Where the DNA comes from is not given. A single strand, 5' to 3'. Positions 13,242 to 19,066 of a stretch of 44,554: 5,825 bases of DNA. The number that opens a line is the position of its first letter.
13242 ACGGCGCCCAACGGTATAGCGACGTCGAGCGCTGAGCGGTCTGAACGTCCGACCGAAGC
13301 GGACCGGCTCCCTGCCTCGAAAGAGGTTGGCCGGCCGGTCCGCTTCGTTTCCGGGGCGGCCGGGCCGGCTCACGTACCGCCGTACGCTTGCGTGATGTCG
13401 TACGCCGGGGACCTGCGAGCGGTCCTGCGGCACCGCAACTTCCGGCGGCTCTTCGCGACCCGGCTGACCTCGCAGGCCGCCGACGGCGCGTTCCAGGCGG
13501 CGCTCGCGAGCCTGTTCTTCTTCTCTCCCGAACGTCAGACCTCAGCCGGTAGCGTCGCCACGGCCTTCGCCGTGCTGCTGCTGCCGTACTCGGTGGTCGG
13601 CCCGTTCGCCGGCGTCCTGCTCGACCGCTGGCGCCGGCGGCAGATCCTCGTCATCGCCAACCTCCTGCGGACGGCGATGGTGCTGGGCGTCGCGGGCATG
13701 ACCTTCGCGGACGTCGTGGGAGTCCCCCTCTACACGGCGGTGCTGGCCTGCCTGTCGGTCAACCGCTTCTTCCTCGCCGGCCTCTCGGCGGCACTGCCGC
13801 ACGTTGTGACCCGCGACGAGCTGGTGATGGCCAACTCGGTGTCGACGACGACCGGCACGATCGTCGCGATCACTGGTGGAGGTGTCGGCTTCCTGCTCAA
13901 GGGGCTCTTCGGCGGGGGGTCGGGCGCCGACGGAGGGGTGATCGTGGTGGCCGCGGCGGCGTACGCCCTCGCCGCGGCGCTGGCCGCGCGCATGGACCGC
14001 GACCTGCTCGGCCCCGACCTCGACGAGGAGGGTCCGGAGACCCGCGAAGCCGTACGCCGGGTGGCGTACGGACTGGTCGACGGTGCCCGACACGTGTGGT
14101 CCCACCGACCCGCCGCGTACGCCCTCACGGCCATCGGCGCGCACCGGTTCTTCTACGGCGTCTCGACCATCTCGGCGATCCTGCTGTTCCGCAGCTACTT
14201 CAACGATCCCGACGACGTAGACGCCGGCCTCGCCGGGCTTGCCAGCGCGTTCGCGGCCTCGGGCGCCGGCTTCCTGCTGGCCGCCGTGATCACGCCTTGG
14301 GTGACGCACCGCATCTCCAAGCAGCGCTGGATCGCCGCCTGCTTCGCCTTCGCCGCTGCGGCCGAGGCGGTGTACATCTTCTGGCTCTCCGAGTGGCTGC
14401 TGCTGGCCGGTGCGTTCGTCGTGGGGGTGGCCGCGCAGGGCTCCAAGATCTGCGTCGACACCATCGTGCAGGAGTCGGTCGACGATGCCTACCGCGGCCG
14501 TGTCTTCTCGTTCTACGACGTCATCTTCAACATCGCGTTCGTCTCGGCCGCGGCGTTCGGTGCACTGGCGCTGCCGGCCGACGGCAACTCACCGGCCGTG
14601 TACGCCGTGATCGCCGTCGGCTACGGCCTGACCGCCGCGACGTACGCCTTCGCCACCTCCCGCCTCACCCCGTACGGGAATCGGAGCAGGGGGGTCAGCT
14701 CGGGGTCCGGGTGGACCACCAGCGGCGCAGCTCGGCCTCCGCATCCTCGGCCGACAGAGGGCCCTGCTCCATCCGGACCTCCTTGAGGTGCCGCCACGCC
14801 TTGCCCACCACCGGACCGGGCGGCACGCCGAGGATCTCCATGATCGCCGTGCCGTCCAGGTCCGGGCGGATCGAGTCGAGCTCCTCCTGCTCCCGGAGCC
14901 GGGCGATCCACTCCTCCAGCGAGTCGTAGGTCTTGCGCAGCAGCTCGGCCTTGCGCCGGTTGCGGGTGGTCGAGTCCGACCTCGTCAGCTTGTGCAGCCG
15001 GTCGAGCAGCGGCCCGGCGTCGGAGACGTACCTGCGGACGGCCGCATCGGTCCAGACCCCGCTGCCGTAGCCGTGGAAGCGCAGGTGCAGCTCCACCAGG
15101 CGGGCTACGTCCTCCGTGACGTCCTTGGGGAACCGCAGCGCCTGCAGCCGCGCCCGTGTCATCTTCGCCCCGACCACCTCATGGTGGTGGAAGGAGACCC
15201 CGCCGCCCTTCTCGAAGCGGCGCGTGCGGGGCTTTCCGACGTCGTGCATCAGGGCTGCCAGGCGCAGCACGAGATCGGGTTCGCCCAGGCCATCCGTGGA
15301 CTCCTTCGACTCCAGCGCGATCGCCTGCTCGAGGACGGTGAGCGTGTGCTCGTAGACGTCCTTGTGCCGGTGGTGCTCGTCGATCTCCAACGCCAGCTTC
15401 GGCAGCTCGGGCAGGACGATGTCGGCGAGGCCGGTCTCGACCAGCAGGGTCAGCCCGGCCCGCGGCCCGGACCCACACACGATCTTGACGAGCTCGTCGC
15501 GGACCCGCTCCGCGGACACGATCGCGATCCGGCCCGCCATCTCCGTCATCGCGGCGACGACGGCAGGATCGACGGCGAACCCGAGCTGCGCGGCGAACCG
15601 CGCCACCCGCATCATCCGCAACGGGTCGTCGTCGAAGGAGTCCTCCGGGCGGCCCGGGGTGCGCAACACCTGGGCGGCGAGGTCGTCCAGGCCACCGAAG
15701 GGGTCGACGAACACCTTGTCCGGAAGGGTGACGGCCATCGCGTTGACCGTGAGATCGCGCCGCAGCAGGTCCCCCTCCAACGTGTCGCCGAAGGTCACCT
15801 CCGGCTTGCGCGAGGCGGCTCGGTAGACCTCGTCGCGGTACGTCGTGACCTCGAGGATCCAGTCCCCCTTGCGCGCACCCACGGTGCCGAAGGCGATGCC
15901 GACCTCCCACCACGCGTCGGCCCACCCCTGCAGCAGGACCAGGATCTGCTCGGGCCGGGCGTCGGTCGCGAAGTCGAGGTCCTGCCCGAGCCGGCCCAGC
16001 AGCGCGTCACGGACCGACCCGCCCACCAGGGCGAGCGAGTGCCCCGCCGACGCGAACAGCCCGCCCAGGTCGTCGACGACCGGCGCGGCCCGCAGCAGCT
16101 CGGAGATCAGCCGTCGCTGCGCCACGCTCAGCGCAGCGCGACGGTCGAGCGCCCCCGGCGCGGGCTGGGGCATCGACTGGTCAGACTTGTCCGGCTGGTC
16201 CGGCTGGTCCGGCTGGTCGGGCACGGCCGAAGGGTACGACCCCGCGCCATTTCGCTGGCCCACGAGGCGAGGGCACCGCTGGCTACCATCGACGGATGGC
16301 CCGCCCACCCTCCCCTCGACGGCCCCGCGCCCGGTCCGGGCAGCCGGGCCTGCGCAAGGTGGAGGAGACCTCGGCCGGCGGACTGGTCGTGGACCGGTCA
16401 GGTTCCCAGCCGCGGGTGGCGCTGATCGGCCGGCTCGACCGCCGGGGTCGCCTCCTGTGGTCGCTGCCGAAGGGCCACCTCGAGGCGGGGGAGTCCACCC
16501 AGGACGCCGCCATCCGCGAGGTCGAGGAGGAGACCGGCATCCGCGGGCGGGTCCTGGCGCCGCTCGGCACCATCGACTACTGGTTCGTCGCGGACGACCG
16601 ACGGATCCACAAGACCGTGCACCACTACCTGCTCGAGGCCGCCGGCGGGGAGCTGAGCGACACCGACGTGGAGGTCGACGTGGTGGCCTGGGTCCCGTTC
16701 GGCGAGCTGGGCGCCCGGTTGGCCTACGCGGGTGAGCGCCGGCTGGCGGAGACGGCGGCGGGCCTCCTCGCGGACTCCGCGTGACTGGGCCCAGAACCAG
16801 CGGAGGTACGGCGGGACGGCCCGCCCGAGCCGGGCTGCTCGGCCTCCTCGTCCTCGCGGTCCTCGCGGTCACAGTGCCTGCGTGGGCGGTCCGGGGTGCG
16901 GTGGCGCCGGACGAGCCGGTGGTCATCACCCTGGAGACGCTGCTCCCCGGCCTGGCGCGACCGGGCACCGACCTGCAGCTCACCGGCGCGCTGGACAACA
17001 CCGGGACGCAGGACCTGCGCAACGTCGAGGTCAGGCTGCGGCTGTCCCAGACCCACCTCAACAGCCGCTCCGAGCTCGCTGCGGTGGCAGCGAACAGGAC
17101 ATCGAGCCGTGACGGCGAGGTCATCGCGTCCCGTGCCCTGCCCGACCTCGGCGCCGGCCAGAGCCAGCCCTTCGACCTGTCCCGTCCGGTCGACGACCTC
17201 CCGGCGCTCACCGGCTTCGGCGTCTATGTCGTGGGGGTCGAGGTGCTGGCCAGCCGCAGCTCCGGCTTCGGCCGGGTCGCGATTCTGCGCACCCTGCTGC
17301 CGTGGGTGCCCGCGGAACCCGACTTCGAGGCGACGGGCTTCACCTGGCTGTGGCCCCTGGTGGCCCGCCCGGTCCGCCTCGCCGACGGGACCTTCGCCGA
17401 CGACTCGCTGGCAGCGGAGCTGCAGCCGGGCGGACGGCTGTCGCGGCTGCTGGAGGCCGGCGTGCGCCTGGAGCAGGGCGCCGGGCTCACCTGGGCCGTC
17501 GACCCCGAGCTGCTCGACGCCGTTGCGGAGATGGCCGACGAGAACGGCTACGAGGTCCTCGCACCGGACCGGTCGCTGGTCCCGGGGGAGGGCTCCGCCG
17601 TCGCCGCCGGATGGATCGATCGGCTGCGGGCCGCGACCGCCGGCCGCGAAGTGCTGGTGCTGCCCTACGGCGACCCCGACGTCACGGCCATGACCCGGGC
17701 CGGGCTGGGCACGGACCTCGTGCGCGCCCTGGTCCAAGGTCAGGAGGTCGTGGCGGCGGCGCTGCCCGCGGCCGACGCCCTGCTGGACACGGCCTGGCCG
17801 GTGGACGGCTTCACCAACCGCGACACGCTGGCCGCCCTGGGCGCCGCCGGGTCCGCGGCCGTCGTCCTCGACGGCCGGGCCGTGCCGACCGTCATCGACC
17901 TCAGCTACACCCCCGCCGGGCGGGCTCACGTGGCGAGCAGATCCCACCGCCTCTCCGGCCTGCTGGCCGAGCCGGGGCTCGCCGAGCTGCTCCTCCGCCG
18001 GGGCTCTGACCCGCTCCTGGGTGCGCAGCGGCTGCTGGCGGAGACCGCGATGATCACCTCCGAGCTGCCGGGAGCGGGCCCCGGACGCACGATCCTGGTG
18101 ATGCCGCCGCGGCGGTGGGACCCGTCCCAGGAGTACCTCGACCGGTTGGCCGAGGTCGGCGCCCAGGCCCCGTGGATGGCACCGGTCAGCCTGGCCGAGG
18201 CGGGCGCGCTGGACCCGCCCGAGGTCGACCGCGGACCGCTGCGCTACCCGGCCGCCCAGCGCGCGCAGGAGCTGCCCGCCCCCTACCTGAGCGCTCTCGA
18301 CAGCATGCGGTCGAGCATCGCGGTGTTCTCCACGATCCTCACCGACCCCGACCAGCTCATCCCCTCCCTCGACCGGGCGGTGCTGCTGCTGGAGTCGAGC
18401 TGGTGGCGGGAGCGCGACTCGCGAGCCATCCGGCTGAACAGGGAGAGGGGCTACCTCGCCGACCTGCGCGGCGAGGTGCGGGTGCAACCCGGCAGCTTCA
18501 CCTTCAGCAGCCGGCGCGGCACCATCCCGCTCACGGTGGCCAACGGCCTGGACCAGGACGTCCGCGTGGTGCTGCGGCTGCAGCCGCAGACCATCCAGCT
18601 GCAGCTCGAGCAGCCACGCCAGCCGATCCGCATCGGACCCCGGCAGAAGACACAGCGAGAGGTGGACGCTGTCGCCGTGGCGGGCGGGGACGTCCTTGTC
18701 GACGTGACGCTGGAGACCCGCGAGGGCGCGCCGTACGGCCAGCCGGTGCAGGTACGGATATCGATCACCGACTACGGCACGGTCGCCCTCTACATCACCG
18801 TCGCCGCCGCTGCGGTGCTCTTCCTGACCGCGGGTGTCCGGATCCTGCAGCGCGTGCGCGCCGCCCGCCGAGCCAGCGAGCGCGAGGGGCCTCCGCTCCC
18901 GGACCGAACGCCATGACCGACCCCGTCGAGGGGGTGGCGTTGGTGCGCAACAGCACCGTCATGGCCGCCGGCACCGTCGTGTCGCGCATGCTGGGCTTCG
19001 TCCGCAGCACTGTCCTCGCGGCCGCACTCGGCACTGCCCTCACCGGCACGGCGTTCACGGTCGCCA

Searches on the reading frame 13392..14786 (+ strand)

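Call 52: search_protein_families(library=pfam, proteins=[window:13392-14786:+], max_evalue=0.00001)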
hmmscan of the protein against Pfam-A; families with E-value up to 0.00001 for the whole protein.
window:13392-14786:+ (464 aa): 1 family
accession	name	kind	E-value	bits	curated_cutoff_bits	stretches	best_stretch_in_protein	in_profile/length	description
PF07690.21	MFS_1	-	1.4e-25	90.4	33.4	2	38-385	18-345/347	Major Facilitator Superfamily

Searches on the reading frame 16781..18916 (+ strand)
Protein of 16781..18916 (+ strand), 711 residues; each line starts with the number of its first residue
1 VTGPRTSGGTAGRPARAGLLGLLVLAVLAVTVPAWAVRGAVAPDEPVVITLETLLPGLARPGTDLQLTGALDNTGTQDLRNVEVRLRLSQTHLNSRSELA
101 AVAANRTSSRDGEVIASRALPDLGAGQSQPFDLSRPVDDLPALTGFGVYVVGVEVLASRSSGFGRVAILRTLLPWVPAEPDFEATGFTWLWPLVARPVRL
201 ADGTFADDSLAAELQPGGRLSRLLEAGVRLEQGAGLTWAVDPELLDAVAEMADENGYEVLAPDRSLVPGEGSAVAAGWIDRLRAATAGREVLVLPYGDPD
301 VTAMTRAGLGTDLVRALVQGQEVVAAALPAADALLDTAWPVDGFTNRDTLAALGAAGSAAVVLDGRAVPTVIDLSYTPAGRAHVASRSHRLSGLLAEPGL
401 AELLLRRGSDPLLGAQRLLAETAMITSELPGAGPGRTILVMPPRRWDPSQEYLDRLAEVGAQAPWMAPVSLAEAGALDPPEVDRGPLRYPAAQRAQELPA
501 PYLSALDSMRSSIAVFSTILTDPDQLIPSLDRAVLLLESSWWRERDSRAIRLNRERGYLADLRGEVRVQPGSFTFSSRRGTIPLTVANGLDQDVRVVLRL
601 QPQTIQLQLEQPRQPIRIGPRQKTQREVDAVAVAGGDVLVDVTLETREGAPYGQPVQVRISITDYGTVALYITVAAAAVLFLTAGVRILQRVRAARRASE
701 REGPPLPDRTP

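Call 52: search_protein_families(library=pfam, proteins=[window:16781-18916:+], max_evalue=0.00001)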
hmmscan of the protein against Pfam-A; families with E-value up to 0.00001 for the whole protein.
window:16781-18916:+ (711 aa): 1 family
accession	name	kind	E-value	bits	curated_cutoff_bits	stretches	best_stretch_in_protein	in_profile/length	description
PF19516.4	DUF6049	-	2.8e-65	221.7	30.1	1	20-694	10-703/708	Family of unknown function (DUF6049)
